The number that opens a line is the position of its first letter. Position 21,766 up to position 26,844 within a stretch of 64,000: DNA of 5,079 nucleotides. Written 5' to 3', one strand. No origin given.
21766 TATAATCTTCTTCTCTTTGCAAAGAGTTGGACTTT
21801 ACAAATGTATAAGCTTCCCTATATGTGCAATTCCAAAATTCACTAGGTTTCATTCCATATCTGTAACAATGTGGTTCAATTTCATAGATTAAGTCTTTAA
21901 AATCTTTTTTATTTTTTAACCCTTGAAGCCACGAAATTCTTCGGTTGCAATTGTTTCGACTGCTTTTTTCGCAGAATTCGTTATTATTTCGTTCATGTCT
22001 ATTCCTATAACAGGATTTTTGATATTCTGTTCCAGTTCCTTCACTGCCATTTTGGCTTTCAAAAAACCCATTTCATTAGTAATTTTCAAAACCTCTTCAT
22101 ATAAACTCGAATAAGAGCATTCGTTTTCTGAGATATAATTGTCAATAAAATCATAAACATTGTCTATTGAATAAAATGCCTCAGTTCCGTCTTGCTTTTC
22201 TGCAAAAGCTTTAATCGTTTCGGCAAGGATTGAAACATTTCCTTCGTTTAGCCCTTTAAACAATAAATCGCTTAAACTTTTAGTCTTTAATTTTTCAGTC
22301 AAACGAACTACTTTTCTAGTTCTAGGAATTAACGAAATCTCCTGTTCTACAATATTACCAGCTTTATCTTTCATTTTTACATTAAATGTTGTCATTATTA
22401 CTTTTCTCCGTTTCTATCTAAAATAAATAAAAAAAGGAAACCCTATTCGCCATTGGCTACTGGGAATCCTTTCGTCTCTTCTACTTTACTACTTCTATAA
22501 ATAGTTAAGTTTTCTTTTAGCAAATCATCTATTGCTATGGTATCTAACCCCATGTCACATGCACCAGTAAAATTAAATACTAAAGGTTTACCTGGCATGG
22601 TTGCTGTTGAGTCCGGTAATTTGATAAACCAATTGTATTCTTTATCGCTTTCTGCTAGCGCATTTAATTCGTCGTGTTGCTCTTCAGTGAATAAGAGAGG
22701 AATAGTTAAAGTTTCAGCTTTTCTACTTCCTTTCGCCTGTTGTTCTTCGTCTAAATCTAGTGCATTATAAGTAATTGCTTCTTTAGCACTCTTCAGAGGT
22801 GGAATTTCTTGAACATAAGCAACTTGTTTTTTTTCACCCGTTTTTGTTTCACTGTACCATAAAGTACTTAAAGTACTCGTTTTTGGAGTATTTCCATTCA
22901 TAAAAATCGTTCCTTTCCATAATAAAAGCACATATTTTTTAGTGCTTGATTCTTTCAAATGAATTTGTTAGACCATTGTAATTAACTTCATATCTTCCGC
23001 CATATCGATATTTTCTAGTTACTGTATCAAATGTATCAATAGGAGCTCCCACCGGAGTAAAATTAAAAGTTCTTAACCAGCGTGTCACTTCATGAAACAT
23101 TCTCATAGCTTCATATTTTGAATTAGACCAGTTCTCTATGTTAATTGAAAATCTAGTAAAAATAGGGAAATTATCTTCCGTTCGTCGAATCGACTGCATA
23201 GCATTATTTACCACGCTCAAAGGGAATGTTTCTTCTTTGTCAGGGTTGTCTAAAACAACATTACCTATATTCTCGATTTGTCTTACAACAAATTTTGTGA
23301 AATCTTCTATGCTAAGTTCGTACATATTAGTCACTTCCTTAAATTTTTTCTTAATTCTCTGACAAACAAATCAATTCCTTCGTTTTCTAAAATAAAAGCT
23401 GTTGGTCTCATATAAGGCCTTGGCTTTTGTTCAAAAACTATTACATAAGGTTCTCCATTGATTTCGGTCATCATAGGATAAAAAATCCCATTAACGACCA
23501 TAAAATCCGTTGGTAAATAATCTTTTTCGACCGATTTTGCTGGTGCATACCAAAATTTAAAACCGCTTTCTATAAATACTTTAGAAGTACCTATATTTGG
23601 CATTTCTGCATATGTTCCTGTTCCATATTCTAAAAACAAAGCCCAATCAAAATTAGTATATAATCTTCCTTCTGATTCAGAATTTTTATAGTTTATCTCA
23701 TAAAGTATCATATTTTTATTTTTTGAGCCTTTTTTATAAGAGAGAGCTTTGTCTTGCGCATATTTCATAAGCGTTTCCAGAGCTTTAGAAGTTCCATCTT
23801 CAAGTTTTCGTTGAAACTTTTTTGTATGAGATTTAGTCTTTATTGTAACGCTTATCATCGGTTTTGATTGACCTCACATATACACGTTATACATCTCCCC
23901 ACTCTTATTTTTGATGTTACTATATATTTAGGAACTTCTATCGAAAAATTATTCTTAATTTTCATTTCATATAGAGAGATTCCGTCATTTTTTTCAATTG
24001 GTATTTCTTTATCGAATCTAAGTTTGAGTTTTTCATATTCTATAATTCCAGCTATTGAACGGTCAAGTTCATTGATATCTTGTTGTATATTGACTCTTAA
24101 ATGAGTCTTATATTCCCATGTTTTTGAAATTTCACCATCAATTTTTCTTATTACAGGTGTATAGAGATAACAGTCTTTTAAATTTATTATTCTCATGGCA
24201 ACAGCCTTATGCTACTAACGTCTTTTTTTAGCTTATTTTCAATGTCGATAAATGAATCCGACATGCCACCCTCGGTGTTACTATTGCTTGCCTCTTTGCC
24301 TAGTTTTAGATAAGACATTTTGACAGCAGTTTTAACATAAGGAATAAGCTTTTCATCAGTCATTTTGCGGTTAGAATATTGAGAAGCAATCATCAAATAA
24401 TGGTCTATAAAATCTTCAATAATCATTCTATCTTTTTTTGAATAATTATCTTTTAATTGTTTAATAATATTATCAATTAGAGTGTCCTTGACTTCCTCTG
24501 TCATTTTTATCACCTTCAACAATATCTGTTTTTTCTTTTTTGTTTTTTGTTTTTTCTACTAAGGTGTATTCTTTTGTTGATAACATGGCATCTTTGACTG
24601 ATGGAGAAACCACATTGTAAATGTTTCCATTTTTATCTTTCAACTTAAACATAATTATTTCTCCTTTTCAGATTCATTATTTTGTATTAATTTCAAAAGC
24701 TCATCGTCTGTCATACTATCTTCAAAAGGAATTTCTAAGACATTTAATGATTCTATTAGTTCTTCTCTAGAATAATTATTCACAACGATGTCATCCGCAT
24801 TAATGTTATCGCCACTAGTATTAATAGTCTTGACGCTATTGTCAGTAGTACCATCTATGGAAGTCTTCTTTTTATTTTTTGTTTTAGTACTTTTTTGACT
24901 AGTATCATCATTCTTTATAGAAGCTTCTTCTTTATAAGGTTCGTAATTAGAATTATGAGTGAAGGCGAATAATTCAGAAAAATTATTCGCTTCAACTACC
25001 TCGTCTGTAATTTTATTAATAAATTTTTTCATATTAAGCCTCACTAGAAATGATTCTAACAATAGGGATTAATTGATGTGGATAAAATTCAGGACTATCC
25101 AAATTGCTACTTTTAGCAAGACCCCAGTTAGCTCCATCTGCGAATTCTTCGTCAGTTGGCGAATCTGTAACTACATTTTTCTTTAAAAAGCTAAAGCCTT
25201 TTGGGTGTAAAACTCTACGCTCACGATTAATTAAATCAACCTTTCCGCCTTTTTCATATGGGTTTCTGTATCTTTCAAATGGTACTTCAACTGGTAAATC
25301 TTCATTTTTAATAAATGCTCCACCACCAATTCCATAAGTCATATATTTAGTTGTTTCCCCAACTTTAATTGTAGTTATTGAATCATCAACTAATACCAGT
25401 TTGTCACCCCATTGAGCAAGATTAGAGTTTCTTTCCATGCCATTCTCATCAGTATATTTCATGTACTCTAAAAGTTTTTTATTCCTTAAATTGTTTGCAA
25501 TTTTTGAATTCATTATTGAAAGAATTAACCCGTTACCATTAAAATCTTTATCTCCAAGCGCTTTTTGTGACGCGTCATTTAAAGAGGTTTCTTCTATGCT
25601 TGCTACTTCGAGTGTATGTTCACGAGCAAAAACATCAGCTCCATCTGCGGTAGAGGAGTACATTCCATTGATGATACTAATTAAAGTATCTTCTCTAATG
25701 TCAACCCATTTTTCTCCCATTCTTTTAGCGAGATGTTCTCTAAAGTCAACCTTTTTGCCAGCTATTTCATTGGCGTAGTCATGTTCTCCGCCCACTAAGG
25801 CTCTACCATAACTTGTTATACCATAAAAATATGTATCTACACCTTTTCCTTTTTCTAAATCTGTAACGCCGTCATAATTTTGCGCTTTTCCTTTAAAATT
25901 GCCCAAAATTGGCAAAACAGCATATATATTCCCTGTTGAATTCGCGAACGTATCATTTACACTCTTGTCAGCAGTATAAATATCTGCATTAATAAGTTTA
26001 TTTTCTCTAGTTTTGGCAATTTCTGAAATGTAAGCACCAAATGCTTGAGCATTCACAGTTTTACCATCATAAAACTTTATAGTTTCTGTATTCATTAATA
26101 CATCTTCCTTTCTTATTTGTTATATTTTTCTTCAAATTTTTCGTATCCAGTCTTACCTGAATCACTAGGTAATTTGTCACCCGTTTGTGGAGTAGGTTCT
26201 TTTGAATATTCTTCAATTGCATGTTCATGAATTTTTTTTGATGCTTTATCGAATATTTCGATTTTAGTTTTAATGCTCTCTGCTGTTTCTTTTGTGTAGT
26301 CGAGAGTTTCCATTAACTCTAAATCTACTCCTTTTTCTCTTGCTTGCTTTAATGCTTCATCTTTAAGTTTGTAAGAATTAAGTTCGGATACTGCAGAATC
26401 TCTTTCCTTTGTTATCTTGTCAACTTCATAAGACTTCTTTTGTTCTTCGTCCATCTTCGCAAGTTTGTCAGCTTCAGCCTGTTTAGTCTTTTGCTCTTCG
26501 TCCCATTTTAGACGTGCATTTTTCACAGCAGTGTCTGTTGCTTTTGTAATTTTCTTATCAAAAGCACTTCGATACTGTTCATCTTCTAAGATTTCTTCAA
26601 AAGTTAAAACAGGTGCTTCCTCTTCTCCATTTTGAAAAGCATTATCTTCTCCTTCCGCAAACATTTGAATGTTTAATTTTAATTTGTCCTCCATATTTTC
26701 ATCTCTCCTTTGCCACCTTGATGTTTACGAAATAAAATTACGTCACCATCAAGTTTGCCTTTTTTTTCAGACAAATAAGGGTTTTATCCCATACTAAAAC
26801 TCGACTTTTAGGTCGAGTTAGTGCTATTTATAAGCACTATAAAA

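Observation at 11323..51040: About 39.7-kb siphovirus-type prophage integrated into the 3' end of tRNA-Ala(UGC), bounded by an exact 24-bp att core repeat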

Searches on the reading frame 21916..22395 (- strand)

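Call 13: search_protein_families(library=phrogs, proteins=[window:21916-22395:-])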
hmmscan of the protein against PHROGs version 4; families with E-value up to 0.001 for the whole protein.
window:21916-22395:- (159 aa): 1 family
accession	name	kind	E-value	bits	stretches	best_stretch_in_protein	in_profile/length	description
phrog_183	-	tail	1.3e-06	29.1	1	19-120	24-128/305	tail chaperone protein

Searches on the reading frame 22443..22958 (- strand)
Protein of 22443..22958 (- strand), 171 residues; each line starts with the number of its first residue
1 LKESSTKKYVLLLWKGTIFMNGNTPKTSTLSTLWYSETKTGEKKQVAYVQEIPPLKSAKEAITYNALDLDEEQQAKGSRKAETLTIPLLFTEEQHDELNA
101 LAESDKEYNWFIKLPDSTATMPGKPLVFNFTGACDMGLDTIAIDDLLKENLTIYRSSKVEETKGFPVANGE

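Call 13: search_protein_families(library=phrogs, proteins=[window:22443-22958:-])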
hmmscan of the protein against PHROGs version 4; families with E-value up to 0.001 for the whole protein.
window:22443-22958:- (171 aa): 1 family
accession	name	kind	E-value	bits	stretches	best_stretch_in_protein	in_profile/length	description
phrog_158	-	tail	1.2e-12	49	1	26-163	17-160/376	major tail protein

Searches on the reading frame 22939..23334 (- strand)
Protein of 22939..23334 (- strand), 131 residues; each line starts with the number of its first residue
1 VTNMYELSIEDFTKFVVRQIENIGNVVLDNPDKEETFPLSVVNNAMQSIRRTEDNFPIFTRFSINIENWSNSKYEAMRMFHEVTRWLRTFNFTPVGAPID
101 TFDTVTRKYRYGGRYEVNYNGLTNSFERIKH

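Call 13: search_protein_families(library=phrogs, proteins=[window:22939-23334:-])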
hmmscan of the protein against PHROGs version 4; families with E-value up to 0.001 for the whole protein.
window:22939-23334:- (131 aa): 1 family
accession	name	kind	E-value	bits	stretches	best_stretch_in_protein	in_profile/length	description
phrog_78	-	connector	0.00089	20.7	1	22-120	21-118/122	tail terminator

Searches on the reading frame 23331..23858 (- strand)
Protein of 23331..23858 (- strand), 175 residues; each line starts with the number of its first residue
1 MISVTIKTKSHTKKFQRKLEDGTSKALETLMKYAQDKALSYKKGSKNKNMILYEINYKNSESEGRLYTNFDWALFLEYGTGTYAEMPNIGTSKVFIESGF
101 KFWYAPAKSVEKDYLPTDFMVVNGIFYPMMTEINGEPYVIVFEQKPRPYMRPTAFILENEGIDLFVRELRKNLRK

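Call 12: search_protein_families(library=phrogs, proteins=[window:23331-23858:-])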
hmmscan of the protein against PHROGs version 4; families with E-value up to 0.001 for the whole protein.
window:23331-23858:- (175 aa): 1 family
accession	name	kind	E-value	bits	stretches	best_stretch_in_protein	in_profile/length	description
phrog_5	-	connector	7.2e-07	30.3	1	13-175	99-211/239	tail completion or Neck1 protein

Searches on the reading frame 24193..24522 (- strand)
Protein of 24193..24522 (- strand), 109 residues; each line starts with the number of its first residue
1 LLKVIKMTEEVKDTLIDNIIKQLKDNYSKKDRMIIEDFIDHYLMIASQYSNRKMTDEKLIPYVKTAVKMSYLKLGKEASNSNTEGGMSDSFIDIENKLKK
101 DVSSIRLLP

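Call 12: search_protein_families(library=phrogs, proteins=[window:24193-24522:-])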
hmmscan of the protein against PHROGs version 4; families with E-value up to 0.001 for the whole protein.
window:24193-24522:- (109 aa): 2 families
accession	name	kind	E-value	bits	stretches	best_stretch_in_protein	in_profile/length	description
phrog_1161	-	connector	0.00012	23.3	1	20-97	9-86/106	head-tail adaptor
phrog_132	-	connector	0.00055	20.9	1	6-100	3-97/124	head-tail adaptor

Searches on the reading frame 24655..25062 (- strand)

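Call 12: search_protein_families(library=phrogs, proteins=[window:24655-25062:-])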
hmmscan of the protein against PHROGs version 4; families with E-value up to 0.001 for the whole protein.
window:24655-25062:- (135 aa): 1 family
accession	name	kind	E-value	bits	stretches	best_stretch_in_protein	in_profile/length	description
phrog_1804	-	lysis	0.00025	21.9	1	47-106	49-108/136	Rz-like spanin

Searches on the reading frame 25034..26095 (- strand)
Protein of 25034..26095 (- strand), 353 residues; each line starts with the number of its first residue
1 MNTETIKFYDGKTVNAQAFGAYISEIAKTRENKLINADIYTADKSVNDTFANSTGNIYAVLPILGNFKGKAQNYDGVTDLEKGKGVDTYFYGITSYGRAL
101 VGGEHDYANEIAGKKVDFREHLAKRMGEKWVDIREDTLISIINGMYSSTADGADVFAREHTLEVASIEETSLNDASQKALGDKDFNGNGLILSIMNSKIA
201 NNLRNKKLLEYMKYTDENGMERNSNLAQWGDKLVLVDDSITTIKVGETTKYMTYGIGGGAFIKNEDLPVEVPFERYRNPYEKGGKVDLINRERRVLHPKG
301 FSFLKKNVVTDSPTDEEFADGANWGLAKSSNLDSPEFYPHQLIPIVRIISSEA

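Call 12: search_protein_families(library=phrogs, proteins=[window:25034-26095:-])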
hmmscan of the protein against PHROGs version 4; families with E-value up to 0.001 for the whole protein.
window:25034-26095:- (353 aa): 2 families
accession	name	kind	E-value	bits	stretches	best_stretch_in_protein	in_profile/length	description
phrog_247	-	head and packaging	3.1e-44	152.6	1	11-349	9-340/351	major head protein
phrog_15288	-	head and packaging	1.8e-26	93.9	1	169-350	9-169/172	major head protein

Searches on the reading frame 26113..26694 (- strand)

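Call 12: search_protein_families(library=phrogs, proteins=[window:26113-26694:-])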
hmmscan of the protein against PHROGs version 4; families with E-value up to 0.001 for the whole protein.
window:26113-26694:- (193 aa): 1 family
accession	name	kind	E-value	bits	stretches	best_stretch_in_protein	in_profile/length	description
phrog_172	-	head and packaging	4.3e-28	99.9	1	1-185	19-199/229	head scaffolding protein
